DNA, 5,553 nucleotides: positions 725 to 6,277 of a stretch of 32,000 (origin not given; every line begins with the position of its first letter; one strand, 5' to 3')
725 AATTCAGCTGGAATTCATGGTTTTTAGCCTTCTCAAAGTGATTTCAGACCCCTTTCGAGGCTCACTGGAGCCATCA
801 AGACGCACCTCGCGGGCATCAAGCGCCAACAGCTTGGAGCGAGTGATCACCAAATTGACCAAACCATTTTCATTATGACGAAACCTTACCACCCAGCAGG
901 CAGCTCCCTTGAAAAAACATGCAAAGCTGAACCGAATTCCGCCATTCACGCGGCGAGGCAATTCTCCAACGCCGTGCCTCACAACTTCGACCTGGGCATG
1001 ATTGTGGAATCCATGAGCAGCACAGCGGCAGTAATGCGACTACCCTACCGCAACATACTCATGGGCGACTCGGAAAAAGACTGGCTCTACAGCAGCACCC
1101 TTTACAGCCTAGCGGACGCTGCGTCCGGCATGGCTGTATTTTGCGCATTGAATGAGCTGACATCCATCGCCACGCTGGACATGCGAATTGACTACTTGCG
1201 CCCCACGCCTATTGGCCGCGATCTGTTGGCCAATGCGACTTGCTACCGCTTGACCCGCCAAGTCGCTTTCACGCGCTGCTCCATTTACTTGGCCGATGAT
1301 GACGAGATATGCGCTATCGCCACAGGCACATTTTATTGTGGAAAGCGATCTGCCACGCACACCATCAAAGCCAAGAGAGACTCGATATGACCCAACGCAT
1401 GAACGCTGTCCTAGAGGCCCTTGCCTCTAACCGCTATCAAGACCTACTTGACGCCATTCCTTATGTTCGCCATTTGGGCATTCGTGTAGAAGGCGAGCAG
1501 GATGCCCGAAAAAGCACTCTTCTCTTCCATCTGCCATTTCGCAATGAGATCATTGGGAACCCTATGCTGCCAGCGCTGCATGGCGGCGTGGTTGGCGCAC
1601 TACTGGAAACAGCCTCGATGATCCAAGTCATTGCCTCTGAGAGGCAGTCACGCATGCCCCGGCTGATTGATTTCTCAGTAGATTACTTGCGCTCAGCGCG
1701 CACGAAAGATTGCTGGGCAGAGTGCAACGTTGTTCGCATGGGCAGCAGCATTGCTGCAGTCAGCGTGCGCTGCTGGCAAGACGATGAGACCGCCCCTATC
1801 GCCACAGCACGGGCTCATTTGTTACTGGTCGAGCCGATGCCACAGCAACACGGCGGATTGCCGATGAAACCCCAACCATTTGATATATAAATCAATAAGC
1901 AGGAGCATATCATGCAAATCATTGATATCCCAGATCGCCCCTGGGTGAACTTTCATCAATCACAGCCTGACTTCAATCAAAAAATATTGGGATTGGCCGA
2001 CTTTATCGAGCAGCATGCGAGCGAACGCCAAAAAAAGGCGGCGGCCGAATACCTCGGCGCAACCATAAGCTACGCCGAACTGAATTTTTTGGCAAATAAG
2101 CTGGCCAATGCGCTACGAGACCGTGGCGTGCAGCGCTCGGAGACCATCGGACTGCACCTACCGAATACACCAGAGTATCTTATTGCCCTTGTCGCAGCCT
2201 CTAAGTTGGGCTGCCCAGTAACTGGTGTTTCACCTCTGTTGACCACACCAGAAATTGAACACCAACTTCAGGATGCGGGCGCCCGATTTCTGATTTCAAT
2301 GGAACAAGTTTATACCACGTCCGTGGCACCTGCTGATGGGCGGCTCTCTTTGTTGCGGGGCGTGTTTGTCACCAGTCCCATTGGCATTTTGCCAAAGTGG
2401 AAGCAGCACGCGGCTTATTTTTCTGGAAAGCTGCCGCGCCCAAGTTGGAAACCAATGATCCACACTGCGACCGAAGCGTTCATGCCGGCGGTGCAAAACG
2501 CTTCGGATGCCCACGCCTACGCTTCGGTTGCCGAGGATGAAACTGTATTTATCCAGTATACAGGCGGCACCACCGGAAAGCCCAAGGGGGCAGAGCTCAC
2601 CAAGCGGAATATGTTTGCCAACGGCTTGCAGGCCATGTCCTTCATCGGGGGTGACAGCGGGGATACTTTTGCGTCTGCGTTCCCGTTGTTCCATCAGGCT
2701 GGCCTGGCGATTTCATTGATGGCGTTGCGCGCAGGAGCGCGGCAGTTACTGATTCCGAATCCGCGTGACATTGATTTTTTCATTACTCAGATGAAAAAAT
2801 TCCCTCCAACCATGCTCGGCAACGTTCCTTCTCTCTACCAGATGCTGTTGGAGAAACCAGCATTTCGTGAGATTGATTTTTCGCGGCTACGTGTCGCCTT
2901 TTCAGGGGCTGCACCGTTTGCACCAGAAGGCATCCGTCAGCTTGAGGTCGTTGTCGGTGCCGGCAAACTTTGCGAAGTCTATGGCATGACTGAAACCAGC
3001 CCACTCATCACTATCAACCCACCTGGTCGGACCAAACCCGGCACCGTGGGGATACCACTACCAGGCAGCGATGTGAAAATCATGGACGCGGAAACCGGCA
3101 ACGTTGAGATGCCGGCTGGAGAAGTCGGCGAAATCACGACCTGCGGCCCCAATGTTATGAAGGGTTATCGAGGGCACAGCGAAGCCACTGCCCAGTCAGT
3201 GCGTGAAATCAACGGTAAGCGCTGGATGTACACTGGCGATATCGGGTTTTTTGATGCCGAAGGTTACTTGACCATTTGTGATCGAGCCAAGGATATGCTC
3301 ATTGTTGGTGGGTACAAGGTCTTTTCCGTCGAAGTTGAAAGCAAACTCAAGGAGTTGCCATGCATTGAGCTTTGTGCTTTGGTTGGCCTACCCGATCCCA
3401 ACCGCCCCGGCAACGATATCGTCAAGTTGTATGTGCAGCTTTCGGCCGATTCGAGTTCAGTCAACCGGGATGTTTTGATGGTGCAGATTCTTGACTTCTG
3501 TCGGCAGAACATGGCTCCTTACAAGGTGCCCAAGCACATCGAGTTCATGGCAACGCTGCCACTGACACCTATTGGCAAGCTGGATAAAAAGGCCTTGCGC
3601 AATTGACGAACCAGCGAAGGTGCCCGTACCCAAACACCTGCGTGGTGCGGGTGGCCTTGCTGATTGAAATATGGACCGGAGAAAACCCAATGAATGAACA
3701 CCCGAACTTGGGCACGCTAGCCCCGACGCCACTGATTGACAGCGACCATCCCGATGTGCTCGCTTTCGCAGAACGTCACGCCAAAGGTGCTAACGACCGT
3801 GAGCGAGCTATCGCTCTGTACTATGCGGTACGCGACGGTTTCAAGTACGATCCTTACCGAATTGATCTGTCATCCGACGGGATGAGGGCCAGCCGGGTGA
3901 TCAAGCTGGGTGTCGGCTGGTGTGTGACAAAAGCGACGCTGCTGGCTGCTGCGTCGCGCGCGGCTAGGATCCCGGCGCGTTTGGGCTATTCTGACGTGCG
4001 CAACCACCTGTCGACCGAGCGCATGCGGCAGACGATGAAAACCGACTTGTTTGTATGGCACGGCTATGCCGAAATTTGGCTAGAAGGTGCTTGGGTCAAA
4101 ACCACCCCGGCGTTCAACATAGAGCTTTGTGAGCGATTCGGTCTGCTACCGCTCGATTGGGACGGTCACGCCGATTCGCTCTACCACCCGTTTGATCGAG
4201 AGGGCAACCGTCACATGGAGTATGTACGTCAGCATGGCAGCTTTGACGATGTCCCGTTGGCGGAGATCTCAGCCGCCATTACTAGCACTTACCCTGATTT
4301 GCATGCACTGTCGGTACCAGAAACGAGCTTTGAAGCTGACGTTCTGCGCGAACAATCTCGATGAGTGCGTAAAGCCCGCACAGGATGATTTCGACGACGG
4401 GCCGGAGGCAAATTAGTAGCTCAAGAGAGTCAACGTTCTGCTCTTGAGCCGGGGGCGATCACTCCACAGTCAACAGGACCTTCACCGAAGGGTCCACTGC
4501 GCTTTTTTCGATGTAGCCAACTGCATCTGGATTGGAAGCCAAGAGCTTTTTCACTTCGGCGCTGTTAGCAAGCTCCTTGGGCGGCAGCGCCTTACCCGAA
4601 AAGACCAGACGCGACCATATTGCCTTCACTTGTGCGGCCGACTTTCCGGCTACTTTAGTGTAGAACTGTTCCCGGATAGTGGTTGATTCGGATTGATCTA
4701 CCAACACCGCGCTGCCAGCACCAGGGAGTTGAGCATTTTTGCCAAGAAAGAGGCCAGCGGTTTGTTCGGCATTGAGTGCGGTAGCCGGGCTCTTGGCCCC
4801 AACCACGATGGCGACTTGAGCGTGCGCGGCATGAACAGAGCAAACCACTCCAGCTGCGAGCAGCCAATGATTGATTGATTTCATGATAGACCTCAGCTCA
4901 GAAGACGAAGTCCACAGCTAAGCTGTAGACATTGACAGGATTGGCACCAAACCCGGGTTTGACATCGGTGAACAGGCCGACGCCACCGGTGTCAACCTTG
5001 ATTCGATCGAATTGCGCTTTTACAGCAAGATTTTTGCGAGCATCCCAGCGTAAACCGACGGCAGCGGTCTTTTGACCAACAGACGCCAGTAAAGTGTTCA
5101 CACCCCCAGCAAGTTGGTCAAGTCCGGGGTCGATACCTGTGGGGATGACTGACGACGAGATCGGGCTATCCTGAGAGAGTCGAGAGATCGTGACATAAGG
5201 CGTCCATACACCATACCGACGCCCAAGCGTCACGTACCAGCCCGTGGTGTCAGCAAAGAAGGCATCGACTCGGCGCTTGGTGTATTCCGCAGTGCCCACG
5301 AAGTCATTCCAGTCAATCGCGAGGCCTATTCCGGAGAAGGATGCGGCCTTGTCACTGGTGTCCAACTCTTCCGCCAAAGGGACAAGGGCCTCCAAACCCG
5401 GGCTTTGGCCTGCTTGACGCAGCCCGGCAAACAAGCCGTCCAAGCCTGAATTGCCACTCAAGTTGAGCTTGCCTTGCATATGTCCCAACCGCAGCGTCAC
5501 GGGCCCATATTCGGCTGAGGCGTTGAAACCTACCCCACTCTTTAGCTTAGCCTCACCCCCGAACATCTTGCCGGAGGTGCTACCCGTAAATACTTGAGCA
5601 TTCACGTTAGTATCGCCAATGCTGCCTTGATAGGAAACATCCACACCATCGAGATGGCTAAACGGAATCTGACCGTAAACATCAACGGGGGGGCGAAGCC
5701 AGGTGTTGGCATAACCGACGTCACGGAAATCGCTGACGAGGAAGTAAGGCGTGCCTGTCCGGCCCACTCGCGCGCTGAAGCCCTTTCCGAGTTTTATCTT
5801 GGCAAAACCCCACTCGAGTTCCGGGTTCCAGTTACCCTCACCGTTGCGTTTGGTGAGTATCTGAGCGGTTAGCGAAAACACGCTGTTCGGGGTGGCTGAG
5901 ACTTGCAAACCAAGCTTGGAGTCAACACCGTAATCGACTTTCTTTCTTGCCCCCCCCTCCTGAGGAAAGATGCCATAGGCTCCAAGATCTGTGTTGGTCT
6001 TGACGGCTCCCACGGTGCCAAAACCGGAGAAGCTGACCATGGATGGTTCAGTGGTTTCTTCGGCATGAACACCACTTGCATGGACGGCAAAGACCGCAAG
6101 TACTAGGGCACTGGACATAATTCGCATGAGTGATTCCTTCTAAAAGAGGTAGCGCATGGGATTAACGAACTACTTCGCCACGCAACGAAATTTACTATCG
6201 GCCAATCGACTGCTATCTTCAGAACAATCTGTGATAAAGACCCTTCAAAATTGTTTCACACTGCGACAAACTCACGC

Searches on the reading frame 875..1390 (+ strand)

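Call 12: search_protein_families(library=pfam, proteins=[window:875-1390:+], max_evalue=0.001)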
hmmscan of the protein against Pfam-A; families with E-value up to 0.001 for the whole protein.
window:875-1390:+ (171 aa): 2 families
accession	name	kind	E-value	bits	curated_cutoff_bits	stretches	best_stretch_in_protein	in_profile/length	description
PF03061.28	4HBT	-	1.2e-11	45.2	20.6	1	73-146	6-79/79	Thioesterase superfamily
PF13622.12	4HBT_3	-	0.00027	21.6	24.3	1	99-153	32-82/83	Acyl-CoA thioesterase N-terminal domain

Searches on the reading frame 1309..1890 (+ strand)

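Call 12: search_protein_families(library=pfam, proteins=[window:1309-1890:+], max_evalue=0.001)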
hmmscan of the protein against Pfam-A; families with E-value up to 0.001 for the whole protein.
window:1309-1890:+ (193 aa): 2 families
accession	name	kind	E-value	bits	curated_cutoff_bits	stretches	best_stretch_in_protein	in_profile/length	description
PF03061.28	4HBT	-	1.5e-10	41.7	20.6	1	90-161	4-76/79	Thioesterase superfamily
PF13622.12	4HBT_3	-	2.7e-09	37.6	24.3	1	89-169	10-80/83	Acyl-CoA thioesterase N-terminal domain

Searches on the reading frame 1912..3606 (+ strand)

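Call 12: search_protein_families(library=pfam, proteins=[window:1912-3606:+], max_evalue=0.001)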
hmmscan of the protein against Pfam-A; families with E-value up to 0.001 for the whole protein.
window:1912-3606:+ (564 aa): 2 families
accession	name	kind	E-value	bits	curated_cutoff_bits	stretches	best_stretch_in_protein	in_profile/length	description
PF00501.34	AMP-binding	-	2.2e-83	280.7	29.9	1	33-419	2-383/384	AMP-binding enzyme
PF13193.12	AMP-binding_C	-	1.3e-10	42.5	24.5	1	474-556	1-76/76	AMP-binding enzyme C-terminal domain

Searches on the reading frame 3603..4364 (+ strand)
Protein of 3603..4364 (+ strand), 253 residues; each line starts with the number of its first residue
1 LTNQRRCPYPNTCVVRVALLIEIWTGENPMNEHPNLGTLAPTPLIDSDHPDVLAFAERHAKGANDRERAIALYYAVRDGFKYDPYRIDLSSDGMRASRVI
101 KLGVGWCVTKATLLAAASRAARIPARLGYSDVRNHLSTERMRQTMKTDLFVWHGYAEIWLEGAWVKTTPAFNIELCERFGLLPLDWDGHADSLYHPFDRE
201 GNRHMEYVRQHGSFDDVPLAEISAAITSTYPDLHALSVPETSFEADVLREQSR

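Call 12: search_protein_families(library=pfam, proteins=[window:3603-4364:+], max_evalue=0.001)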
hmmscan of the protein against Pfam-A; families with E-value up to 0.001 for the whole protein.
window:3603-4364:+ (253 aa): 1 family
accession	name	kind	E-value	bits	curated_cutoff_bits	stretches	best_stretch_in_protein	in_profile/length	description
PF01841.26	Transglut_core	-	6.4e-14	52.6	23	1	57-168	5-107/108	Transglutaminase-like superfamily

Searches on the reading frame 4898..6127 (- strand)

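Call 12: search_protein_families(library=pfam, proteins=[window:4898-6127:-], max_evalue=0.001)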
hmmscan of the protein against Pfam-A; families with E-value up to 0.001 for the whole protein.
window:4898-6127:- (409 aa): 1 family
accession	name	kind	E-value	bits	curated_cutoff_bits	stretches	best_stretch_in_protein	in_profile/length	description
PF13609.12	Porin_4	-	8.4e-05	22.9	27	1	10-319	5-273/310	Gram-negative porin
